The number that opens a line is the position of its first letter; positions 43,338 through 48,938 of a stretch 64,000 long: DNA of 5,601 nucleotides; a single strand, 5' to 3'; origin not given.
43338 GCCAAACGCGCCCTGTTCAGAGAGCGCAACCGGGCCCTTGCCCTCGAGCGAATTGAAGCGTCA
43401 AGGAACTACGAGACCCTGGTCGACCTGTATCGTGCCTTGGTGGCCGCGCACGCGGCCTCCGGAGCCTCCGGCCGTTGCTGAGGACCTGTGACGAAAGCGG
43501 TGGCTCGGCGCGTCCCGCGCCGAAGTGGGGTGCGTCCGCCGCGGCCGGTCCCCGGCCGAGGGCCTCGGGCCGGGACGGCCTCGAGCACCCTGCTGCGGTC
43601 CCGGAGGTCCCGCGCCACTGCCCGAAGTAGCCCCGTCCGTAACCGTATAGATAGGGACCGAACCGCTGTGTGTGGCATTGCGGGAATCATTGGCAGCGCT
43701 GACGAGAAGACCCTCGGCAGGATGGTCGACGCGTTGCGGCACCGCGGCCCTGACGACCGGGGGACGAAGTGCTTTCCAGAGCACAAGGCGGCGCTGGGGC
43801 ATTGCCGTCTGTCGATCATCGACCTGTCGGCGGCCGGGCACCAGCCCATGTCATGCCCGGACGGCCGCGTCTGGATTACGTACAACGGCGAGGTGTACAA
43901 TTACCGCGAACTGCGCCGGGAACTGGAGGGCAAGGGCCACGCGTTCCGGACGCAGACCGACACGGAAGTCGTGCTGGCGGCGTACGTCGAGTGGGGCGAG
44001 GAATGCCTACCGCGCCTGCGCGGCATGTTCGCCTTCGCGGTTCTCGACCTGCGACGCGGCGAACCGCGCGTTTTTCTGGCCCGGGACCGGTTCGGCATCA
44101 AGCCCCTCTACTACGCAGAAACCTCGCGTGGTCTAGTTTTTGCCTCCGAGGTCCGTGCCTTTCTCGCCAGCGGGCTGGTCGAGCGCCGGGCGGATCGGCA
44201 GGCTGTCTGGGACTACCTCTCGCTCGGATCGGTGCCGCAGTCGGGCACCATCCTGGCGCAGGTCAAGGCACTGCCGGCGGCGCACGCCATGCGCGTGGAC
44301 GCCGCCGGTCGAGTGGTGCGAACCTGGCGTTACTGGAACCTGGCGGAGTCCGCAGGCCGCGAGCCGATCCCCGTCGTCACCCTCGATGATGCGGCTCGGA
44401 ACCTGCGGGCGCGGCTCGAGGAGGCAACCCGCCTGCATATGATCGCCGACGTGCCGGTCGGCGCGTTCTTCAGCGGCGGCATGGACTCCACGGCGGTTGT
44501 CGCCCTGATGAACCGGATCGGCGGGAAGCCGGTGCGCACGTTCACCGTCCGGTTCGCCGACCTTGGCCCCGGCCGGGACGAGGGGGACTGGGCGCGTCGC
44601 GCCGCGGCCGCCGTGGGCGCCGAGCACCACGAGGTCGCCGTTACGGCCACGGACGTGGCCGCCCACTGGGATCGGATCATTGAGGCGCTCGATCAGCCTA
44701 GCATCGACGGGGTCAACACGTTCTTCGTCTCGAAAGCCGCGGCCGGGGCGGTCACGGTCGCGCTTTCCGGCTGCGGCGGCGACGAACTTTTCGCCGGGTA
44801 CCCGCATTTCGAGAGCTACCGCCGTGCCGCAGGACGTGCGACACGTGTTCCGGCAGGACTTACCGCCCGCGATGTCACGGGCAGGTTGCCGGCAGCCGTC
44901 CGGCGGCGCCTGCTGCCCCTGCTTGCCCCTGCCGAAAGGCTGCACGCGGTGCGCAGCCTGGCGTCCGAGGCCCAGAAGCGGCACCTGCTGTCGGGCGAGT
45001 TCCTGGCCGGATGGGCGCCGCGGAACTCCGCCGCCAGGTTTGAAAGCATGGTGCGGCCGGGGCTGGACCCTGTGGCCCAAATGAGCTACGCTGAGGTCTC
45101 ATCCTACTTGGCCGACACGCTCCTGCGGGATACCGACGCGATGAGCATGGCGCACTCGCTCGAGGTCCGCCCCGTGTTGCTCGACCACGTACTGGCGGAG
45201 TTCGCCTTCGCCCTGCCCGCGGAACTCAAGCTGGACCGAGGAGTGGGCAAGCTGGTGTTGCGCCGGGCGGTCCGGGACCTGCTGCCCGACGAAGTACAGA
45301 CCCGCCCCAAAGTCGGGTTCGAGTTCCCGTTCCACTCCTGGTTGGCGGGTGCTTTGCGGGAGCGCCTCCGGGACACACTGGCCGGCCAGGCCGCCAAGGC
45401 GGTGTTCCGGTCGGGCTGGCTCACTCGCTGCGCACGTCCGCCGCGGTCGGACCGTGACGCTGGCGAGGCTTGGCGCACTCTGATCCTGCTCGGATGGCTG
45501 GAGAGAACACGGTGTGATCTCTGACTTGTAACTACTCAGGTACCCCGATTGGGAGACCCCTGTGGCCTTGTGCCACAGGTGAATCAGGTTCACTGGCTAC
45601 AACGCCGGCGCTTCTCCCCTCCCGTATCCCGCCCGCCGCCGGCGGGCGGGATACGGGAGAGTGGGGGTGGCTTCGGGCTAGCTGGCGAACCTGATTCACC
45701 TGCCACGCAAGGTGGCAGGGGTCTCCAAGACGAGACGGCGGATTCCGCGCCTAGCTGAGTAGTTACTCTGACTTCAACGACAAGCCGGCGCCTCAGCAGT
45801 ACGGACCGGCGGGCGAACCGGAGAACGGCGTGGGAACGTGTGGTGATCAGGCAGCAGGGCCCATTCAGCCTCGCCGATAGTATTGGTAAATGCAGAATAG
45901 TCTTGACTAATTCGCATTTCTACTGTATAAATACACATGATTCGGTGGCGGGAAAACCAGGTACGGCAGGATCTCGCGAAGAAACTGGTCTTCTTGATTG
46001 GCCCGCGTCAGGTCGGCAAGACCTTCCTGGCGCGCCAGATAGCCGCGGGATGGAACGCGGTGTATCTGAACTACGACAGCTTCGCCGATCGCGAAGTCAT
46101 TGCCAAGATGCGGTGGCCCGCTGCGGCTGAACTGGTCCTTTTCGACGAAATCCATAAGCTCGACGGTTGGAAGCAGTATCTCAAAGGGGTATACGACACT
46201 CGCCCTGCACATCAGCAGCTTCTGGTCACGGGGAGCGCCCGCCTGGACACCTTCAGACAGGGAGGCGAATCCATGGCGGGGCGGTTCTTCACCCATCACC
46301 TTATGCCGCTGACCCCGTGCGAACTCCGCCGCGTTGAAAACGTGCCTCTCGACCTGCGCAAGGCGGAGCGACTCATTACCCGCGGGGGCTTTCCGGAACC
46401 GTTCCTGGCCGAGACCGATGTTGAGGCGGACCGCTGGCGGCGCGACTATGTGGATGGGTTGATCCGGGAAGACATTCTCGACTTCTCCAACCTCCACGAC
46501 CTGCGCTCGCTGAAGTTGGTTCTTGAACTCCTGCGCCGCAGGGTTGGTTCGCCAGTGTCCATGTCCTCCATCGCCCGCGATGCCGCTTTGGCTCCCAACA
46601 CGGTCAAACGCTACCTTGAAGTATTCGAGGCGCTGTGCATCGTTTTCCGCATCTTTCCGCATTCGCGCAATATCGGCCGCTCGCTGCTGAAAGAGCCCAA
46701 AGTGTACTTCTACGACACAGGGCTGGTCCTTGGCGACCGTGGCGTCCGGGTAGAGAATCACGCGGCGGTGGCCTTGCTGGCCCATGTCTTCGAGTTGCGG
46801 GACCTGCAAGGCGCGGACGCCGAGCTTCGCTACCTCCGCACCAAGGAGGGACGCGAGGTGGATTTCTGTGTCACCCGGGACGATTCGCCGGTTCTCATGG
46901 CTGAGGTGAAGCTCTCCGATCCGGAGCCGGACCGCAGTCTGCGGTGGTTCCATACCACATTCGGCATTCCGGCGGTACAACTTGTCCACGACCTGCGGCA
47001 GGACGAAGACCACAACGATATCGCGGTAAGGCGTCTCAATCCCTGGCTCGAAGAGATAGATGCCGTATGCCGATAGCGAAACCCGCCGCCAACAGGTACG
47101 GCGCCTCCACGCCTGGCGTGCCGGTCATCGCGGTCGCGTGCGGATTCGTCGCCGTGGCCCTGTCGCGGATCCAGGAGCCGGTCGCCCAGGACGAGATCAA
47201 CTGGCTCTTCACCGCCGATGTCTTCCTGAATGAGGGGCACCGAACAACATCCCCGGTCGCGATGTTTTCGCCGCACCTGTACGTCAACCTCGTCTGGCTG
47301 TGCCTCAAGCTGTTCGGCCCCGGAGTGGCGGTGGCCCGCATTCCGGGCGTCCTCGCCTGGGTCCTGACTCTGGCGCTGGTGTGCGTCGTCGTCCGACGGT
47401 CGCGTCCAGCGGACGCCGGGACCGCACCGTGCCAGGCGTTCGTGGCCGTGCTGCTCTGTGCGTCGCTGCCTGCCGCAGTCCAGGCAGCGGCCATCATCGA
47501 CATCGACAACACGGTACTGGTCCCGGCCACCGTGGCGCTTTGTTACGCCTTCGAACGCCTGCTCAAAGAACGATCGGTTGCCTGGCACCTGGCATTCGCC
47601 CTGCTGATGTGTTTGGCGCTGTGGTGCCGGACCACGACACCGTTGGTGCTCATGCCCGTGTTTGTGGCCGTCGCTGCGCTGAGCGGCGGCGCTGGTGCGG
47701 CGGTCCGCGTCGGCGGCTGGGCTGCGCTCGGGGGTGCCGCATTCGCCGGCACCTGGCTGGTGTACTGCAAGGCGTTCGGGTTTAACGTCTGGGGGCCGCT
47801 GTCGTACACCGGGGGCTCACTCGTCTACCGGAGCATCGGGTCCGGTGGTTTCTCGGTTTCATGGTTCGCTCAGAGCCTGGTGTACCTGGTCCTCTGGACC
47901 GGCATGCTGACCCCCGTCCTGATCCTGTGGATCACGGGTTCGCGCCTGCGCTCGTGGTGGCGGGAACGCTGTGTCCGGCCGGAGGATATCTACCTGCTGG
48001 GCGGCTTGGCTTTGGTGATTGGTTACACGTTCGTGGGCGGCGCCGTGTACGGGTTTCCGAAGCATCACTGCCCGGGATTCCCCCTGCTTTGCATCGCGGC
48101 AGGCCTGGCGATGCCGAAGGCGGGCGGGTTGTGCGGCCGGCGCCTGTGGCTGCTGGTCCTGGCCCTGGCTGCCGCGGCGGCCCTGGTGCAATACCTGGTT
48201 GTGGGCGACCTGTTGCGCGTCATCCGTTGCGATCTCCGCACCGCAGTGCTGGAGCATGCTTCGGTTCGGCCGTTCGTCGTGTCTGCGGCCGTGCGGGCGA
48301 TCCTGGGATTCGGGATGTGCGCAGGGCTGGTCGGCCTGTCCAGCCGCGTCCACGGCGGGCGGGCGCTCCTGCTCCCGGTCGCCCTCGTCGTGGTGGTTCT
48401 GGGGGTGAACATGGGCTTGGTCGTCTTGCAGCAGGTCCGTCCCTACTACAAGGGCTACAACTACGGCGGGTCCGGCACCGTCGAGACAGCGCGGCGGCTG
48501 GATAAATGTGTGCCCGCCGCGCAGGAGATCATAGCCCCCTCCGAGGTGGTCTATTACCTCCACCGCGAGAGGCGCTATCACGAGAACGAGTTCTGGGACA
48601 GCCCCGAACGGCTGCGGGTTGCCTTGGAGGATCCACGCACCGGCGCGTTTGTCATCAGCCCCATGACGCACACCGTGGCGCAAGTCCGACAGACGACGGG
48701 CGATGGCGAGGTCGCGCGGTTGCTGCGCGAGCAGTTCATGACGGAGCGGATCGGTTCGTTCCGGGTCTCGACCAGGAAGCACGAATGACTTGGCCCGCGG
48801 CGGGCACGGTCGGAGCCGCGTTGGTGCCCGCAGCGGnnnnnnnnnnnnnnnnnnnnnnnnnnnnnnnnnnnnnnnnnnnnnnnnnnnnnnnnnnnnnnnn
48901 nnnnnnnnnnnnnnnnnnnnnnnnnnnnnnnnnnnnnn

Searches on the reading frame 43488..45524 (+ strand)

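Call 4: search_protein_families(library=pfam, proteins=[window:43488-45524:+])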
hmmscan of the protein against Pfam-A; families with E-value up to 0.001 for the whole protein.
window:43488-45524:+ (678 aa): 3 families
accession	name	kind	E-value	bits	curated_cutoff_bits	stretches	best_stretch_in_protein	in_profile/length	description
PF00733.27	Asn_synthase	-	4.6e-85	286.8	21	1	306-671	2-353/354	Asparagine synthase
PF13537.11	GATase_7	-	2.8e-47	160.2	25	1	105-227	1-123/123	Glutamine amidotransferase domain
PF13522.11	GATase_6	-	2.5e-46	157.4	27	1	88-221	1-130/130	Glutamine amidotransferase domain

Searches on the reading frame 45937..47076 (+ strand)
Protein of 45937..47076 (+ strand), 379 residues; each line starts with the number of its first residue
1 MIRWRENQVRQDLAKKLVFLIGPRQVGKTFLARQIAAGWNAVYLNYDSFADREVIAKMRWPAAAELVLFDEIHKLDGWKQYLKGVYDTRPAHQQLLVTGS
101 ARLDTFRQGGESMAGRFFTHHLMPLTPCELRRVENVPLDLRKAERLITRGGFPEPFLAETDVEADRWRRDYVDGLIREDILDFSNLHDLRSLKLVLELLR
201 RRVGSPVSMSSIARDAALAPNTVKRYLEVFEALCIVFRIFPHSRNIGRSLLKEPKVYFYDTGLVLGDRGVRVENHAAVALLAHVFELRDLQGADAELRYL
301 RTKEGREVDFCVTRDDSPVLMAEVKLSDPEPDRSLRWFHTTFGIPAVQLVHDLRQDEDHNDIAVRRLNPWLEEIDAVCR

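Call 4: search_protein_families(library=pfam, proteins=[window:45937-47076:+])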
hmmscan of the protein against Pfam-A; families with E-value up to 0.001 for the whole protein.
window:45937-47076:+ (379 aa): 2 families
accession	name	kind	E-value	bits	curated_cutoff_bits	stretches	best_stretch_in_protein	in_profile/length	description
PF13635.12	DUF4143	-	3.6e-25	89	28.1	1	178-327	2-160/160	Domain of unknown function (DUF4143)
PF13173.12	AAA_14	-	6.8e-22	78.3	27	1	15-128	2-126/129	AAA domain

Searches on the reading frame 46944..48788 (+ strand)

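Call 73: search_protein_families(library=pfam, proteins=[window:46944-48788:+], max_evalue=0.00001)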
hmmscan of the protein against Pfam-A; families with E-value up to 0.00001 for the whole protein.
window:46944-48788:+ (614 aa): 1 family
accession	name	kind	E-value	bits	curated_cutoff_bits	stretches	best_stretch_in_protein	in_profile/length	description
PF13231.12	PMT_2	-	5.6e-09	36.8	26.1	1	116-249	9-134/160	Dolichyl-phosphate-mannose-protein mannosyltransferase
